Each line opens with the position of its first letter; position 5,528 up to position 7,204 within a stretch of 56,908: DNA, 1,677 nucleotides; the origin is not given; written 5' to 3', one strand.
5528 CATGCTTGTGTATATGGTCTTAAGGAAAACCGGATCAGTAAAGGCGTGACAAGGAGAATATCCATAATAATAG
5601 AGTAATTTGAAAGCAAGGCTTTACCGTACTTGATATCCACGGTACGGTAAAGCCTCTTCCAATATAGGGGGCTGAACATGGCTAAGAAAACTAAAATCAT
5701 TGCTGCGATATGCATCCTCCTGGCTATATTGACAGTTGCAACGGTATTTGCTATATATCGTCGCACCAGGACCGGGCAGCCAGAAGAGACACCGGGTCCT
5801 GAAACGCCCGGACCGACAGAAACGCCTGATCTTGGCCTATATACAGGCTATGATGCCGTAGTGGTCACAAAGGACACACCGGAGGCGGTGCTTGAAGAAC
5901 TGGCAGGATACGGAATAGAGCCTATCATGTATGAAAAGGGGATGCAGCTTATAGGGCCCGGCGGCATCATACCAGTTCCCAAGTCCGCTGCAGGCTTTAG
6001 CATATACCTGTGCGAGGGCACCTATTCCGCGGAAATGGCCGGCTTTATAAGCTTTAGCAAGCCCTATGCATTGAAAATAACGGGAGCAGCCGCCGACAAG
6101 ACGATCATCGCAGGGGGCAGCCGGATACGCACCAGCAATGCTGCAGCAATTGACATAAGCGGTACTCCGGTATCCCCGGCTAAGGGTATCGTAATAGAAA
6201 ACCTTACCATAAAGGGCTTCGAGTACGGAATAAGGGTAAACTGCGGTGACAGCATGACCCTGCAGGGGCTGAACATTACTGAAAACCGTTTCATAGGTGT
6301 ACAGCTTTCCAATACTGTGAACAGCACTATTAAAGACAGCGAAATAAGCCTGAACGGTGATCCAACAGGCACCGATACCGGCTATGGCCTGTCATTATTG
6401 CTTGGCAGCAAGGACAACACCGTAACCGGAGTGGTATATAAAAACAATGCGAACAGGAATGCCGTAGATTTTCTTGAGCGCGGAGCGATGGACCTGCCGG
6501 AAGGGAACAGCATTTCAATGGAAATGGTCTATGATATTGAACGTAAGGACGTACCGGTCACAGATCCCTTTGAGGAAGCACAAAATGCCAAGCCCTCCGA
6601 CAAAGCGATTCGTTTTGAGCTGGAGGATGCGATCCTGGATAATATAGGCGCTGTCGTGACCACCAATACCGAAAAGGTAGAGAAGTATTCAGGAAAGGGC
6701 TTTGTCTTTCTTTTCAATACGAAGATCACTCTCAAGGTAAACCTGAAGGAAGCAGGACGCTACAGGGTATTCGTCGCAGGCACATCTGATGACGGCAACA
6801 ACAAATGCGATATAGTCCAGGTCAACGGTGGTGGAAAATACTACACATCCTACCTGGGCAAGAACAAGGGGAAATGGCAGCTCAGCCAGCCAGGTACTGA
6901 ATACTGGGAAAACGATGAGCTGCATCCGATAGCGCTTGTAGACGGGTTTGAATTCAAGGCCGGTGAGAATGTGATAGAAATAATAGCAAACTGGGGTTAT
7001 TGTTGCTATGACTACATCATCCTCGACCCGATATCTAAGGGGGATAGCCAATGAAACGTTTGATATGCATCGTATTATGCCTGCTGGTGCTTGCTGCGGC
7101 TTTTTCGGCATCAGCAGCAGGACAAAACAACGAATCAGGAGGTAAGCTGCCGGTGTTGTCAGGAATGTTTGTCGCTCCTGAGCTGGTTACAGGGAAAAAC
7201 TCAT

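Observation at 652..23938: A ~23-kb co-directional glycan-utilisation locus whose extracellular components all belong to poorly characterised families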

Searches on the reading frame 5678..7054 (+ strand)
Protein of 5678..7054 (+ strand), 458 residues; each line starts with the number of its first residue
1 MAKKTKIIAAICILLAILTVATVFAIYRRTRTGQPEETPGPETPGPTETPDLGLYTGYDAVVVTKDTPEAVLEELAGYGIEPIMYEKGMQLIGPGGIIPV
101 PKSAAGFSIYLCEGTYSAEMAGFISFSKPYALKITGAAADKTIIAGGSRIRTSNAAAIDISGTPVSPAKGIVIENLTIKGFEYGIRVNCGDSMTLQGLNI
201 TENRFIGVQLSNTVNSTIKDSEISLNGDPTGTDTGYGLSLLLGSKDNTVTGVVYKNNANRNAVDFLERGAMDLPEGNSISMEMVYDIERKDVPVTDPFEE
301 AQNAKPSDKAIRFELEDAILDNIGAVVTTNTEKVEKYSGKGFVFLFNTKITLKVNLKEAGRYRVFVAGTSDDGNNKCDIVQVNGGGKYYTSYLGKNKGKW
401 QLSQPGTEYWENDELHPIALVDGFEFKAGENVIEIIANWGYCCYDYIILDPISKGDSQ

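Call 3: search_protein_families(library=pfam, proteins=[window:5678-7054:+], max_evalue=0.01)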
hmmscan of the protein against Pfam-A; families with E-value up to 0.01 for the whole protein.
window:5678-7054:+ (458 aa): 4 families
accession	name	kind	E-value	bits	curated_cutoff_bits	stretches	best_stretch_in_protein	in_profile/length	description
PF13229.12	Beta_helix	-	5.8e-09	36.2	25.9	1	142-258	34-138/158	Right handed beta helix region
PF16990.11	CBM_35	-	1.2e-05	26.1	28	0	422-451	91-120/121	Carbohydrate binding module (family 35)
PF05048.19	NosD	-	1.3e-05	25.2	23.6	1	165-259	87-174/212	Periplasmic copper-binding protein (NosD)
PF23062.1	CUB_M02D8_5_3rd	-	0.0011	19.3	32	0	188-236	57-105/114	M02D8_5-like, third CUB domain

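Call 14: search_protein_families(library=ncbifam, proteins=[window:5678-7054:+], max_evalue=0.001)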
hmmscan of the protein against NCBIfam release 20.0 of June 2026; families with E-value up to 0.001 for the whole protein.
window:5678-7054:+ (458 aa): 0 families

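Call 49: find_homologous_proteins(query=window:5678-7054:+, max_evalue=0.00001)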
Query window:5678-7054:+ (458 aa): 27 proteins with E <= 0.00001 among 8000 candidates.
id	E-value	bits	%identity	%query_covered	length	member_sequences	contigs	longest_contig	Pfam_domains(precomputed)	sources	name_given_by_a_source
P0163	0.0e+0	1030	100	100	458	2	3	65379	PF13229.13,PF16990.12,PF05048.20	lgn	-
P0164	1.2e-156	540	58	88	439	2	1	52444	PF13229.13,PF16990.12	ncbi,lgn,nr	ncbi:MAG: right-handed parallel beta-helix repeat-containing protein [Oscillospiraceae bacterium]|nr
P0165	1.7e-155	536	56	99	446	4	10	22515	PF13229.13,PF16990.12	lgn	-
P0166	3.4e-149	515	57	87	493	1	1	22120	PF13229.13,PF16990.12,PF05048.20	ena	-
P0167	3.5e-137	476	50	99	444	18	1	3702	PF13229.13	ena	-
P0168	2.3e-134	467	53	88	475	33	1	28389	PF13229.13,PF16990.12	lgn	-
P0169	8.4e-130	452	49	97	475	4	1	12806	PF13229.13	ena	-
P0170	1.7e-128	447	48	97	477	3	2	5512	PF13229.13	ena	-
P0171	1.2e-127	444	50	89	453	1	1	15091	PF13229.13,PF16990.12,PF05048.20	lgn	-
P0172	3.0e-127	443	52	89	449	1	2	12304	PF13229.13,PF16990.12,PF05048.20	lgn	-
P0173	5.4e-127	442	49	89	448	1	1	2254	PF13229.13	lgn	-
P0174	1.5e-126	441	47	97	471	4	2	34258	PF13229.13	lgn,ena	-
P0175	1.6e-126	441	52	89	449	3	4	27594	PF13229.13,PF16990.12,PF05048.20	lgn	-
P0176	4.1e-125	436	46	99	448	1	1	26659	PF13229.13,PF16990.12,PF05048.20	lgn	-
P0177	7.2e-125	435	48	97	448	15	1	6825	PF13229.13,PF16990.12,PF05048.20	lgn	-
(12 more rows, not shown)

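Call 52: search_solved_structures(query=A3, max_evalue=1)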
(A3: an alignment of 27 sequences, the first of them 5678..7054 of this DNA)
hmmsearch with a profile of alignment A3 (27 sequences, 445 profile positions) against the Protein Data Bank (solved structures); distinct sequences matched with E-value up to 1: 6.
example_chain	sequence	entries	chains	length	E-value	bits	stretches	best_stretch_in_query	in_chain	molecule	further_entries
6ueh_A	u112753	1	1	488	0.0052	18.7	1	307-356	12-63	Cow rumen GH26 endo-mannanase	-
2pyg_A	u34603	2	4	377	0.0083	18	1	174-222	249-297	Poly(beta-D-mannuronate) C5 epimerase 4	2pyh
5lw3_A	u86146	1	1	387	0.0087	17.9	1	175-221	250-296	Poly(beta-D-mannuronate) C5 epimerase 6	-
3zm8_A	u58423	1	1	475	0.011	17.6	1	417-443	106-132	GH26 ENDO-BETA-1,4-MANNANASE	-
4ru4_A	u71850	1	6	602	0.2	13.4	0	175-229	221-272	tail spike protein gp49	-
9nri_BY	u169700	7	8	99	0.84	11.4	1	37-82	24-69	Large ribosomal subunit protein eL30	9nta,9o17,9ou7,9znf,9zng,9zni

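Call 64: predict_structure(alignment_id=A3)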
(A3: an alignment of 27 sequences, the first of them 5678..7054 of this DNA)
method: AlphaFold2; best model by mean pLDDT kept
length: 458 residues; sequences in the alignment: 27
mean_pLDDT: 87.4   pTM: 0.58
mean pLDDT of the five models: 87.4, 86.5, 85.6, 85.0, 84.2
residues with pLDDT >= 90: 291; 70-90: 117; 50-70: 29; < 50: 21
segments of 3 or more residues with pLDDT < 50: 31-47, 456-458
pLDDT, mean of each block of 10 residues (from residue 1): 63 81 69 39 49 90 98 96 96 91 85 97 94 97 92 94 94 98 97 98 95 96 91 84 93 90 72 81 83 73 92 95 90 87 93 96 95 83 96 90 94 90 96 91 94 59
secondary structure, 60 per line:
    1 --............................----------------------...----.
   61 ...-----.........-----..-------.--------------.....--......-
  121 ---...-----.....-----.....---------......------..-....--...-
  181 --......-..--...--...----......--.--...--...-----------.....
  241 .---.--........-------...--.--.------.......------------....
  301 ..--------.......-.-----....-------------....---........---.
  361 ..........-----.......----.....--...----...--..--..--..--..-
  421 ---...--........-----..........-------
elements in order: H3-30 E60-63 H69-77 E107-111 E114-119 E124-126 E132-136 E142-146 E156-161 E171-174 E177-179 E183-188 E194-196 E199-201 E206-211 E217-219 E222-224 E236-241 E248-255 E263-265 E278-284 H297-302 E311-314 E325-328 E342-345 E349-356 E360-370 E376-382 E387-391 E401-403 E424-426 E429-436 E442-451

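Call 66: fold_search(model_id=the predicted structure, library=pdb)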
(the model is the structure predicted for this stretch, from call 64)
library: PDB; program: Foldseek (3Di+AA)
matches with E <= 10: 1255; with E <= 0.001: 80
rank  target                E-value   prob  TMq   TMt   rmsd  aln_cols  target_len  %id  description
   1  3zm8_A                1.8e-07  1.00  0.26  0.26   2.6       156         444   23  Crystal structure of Podospora anserina GH26-CBM35 beta-(1,4)- mannanase (released 2013-04-17)
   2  8iqe_D                9.2e-07  1.00  0.17  0.15  20.0       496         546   10  Crystal structure of tetrameric K2-2 TSP (released 2024-02-21)
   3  6ueh                  1.6e-06  1.00  0.23  0.22   6.2       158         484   21  Crystal structure of a ruminal GH26 endo-beta-1,4-mannanase (released 2020-03-11)
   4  3wnk                  2.1e-06  1.00  0.23  0.15  11.9       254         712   15  Crystal Structure of Bacillus circulans T-3040 cycloisomaltooligosaccharide glucanotransferase (released 2014-02-05)
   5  2w1w_B                2.4e-06  1.00  0.24  0.76   3.8       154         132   19  Native structure of a family 35 carbohydrate binding module from Clostridium thermocellum (released 2009-01-20)
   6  3wnn_A                3.5e-06  1.00  0.23  0.16   3.7       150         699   23  D308A mutant of Bacillus circulans T-3040 cycloisomaltooligosaccharide glucanotransferase complexed with isomaltooctao (released 2014-02-05)
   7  8iq5_A                3.9e-06  0.99  0.16  0.14  20.2       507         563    9  Crystal structure of trimeric K2-2 TSP (released 2024-02-21)
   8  2w47_A                4.1e-06  1.00  0.24  0.73   4.4       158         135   20  Clostridium thermocellum CBM35 in complex with delta-4,5- anhydrogalacturonic acid (released 2009-01-27)
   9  3wnp_A                4.7e-06  1.00  0.23  0.15   3.5       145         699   22  D308A, F268V, D469Y, A513V, and Y515S quintuple mutant of Bacillus circulans T-3040 cycloisomaltooligosaccharide gluca (released 2014-02-05)
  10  8iq5_D                4.9e-06  1.00  0.17  0.14  20.9       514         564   10  Crystal structure of trimeric K2-2 TSP (released 2024-02-21)
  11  6c72_A                5.2e-06  0.98  0.15  0.12  21.6       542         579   10  Crystal structure of a tailspike protein gp49 from Acinetobacter baumannii bacteriophage Fri1, a capsular polysacchari (released 2019-01-23)
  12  3wnl_A                6.3e-06  1.00  0.23  0.16   3.6       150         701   24  D308A mutant of Bacillus circulans T-3040 cycloisomaltooligosaccharide glucanotransferase complexed with isomaltohexao (released 2014-02-05)
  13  8iq9_A                6.3e-06  1.00  0.20  0.17  20.9       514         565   10  Crystal structure of trimeric K2-2 TSP in complex with tetrasaccharide and octasaccharide (released 2024-02-21)
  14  8iq9_B                6.3e-06  1.00  0.17  0.15  20.7       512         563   10  Crystal structure of trimeric K2-2 TSP in complex with tetrasaccharide and octasaccharide (released 2024-02-21)
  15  3wno_A                7.3e-06  1.00  0.22  0.15   3.5       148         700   21  D308A mutant of Bacillus circulans T-3040 cycloisomaltooligosaccharide glucanotransferase complexed with cycloisomalto (released 2014-02-05)
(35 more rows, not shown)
